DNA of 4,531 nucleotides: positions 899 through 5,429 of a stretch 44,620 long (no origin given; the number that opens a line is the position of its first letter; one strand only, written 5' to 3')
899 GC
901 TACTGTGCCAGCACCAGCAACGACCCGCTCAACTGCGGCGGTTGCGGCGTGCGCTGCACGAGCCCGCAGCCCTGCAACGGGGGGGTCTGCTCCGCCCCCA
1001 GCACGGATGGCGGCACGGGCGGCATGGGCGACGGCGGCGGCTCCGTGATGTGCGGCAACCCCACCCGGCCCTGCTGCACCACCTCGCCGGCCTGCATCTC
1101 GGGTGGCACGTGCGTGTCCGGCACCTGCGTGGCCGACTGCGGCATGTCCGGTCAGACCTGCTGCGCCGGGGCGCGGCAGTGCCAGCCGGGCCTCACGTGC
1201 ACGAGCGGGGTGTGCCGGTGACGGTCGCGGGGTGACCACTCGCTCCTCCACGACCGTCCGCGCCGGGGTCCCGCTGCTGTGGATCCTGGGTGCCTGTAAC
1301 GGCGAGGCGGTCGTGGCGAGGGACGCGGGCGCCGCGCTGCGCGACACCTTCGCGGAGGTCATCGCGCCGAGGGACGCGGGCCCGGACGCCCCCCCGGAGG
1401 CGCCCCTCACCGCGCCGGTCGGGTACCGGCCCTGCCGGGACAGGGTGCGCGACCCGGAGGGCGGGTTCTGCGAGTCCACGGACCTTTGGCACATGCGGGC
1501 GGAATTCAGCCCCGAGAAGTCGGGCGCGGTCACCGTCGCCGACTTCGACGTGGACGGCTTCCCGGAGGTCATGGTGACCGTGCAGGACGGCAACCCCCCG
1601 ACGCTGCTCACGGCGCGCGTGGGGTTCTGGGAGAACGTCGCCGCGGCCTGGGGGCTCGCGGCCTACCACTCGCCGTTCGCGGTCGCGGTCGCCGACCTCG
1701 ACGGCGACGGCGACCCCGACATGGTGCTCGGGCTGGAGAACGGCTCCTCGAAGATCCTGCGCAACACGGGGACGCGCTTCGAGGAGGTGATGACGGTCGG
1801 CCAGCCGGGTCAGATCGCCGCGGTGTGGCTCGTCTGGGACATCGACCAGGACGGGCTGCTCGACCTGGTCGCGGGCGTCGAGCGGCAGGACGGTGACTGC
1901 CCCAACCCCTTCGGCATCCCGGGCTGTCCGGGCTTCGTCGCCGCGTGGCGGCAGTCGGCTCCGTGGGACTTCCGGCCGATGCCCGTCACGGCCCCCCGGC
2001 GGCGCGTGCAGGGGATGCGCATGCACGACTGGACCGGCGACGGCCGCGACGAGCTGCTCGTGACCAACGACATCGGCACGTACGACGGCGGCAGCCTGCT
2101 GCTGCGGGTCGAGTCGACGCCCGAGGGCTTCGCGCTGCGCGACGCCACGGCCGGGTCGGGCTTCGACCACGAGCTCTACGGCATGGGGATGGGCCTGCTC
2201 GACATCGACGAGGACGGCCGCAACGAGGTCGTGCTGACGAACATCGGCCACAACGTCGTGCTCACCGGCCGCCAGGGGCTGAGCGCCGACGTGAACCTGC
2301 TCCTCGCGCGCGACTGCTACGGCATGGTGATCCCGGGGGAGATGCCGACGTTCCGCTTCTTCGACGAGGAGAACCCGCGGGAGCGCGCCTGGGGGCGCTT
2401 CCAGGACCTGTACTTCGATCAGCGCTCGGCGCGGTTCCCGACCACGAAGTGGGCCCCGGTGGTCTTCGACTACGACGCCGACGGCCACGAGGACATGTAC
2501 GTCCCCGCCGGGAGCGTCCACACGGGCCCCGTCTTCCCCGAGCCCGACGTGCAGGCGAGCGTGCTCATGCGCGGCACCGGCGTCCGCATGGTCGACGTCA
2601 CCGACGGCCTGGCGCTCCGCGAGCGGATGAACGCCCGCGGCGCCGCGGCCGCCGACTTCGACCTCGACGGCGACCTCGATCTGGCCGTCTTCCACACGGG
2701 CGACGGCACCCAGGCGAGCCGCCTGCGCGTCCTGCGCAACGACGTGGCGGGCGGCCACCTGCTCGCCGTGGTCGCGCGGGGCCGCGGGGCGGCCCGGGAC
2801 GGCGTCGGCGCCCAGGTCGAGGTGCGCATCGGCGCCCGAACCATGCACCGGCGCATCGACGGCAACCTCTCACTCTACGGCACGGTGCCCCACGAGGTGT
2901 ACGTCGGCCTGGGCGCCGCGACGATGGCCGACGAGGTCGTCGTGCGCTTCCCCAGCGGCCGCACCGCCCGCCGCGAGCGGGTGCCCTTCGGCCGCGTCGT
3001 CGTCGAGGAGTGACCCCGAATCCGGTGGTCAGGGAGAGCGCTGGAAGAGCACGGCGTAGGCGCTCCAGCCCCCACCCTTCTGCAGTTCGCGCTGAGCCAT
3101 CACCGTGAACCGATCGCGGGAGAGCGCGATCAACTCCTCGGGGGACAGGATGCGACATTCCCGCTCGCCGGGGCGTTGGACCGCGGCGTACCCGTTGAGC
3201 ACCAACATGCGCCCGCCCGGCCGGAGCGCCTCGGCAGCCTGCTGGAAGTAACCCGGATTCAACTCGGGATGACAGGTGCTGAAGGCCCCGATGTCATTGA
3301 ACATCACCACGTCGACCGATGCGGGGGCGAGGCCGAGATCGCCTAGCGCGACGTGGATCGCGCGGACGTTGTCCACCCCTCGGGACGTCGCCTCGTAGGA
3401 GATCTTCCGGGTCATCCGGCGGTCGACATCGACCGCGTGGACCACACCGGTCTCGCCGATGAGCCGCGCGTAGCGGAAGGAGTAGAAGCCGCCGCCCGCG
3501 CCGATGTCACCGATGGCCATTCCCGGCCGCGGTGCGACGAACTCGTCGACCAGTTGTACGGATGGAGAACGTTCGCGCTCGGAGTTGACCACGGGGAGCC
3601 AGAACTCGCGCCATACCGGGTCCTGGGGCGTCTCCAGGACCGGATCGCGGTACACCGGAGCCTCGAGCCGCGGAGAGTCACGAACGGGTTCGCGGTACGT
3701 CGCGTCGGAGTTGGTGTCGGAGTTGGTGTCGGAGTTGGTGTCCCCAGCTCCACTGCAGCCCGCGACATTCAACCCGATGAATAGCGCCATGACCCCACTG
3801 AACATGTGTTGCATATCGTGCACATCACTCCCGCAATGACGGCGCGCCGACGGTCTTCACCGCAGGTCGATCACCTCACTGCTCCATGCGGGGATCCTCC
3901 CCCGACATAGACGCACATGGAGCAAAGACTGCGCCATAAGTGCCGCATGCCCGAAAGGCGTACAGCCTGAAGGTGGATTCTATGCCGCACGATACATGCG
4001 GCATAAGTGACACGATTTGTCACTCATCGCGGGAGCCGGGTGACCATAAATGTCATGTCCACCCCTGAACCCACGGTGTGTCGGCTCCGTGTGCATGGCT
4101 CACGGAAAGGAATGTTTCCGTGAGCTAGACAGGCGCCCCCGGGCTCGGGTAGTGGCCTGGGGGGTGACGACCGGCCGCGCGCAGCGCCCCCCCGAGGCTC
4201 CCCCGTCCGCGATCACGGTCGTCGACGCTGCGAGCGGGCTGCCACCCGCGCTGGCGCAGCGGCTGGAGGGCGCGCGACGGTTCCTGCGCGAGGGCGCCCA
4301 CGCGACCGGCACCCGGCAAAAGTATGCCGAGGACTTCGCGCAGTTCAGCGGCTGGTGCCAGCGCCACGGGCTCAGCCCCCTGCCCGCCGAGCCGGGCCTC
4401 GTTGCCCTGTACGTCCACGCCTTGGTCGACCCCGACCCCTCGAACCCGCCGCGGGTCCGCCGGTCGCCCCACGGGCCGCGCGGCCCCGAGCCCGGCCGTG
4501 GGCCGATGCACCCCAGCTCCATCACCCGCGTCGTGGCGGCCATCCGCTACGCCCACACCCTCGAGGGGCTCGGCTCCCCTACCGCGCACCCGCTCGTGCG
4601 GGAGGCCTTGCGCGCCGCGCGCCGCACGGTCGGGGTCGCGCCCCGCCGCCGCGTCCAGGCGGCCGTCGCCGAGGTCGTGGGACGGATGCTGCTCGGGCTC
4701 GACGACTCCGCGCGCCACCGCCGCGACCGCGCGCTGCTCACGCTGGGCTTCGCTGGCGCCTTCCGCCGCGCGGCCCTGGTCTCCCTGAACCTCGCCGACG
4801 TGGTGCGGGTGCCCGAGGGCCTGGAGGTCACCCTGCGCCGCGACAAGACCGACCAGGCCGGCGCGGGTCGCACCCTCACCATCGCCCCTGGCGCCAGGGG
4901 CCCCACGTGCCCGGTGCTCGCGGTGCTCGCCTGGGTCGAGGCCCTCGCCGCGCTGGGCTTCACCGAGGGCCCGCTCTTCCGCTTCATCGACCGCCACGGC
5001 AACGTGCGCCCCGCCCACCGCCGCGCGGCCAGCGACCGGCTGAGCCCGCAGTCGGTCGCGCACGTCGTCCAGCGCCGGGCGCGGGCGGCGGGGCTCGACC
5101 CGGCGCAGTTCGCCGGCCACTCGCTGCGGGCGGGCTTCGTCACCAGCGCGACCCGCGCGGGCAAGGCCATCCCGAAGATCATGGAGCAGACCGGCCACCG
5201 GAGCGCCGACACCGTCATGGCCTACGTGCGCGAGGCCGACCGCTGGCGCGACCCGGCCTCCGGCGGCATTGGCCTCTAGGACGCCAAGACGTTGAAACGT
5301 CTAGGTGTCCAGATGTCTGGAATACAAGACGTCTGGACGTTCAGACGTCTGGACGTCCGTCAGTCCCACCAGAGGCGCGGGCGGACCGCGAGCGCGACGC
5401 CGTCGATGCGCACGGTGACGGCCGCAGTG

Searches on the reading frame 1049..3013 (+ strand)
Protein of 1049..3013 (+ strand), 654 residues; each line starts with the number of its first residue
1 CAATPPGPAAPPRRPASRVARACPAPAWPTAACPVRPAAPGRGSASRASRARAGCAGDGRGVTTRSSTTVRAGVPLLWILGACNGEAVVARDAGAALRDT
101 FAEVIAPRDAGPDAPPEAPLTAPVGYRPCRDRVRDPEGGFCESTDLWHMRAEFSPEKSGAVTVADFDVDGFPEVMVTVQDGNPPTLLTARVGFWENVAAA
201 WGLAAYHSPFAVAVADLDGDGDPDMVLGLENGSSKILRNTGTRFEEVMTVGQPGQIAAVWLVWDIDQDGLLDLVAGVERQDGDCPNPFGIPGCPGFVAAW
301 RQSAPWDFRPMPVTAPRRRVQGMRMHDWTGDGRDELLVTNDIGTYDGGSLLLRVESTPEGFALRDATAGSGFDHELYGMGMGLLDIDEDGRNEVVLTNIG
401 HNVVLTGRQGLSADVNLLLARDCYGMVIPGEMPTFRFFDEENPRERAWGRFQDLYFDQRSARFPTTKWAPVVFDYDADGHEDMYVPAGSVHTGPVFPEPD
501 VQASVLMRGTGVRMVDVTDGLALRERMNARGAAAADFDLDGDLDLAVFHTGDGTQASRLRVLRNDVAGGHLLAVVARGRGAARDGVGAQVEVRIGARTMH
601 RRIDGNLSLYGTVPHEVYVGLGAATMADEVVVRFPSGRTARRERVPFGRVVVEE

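Call 12: search_protein_families(library=pfam, proteins=[window:1049-3013:+], max_evalue=0.01)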
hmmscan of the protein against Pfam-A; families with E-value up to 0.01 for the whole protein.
window:1049-3013:+ (654 aa): 4 families
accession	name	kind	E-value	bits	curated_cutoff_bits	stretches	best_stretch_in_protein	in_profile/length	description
PF13517.12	FG-GAP_3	-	2.7e-22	79.6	26.9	3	216-274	1-60/61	FG-GAP-like repeat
PF01839.29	FG-GAP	-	2.9e-14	53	22.1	1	210-228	3-21/37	FG-GAP repeat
PF07593.17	UnbV_ASPIC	-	2.5e-10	40.5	23.4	1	585-649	1-65/68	ASPIC and UnbV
PF14783.12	BBS2_Mid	-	3.8e-06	27.4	27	0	191-233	62-104/108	Ciliary BBSome complex subunit 2, middle region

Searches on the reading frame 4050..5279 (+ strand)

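Call 12: search_protein_families(library=pfam, proteins=[window:4050-5279:+], max_evalue=0.01)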
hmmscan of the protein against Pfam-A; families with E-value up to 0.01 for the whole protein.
window:4050-5279:+ (409 aa): 1 family
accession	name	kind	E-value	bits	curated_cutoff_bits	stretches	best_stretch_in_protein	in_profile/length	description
PF00589.27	Phage_integrase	-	3.4e-10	40.4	27.1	1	217-397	15-170/172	Phage integrase family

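Call 61: search_protein_families(library=ncbifam, proteins=[window:4050-5279:+], max_evalue=0.001)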
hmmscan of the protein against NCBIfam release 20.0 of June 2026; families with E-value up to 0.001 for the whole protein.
window:4050-5279:+ (409 aa): 6 families
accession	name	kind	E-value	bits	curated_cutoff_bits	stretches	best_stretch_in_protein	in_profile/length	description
NF040815.2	recomb_XerA_Arch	equivalog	4.9e-09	36.1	220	1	328-394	188-253/263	site-specific tyrosine recombinase/integron integrase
NF001399.0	PRK00283.1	subfamily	4.4e-08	32.7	279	0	326-392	214-280/300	tyrosine recombinase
NF003462.0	PRK05084.1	equivalog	7.9e-07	28.1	267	0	325-395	277-344/360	tyrosine recombinase XerS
TIGR02224.1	recomb_XerC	equivalog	3.4e-06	26.6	335.15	0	326-393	209-275/295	tyrosine recombinase XerC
TIGR02225.1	recomb_XerD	equivalog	2.6e-05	23.7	329.6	0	328-392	208-271/290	site-specific tyrosine recombinase XerD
NF002331.0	PRK01287.1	subfamily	0.00085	18.4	371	0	224-254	162-192/365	site-specific tyrosine recombinase XerC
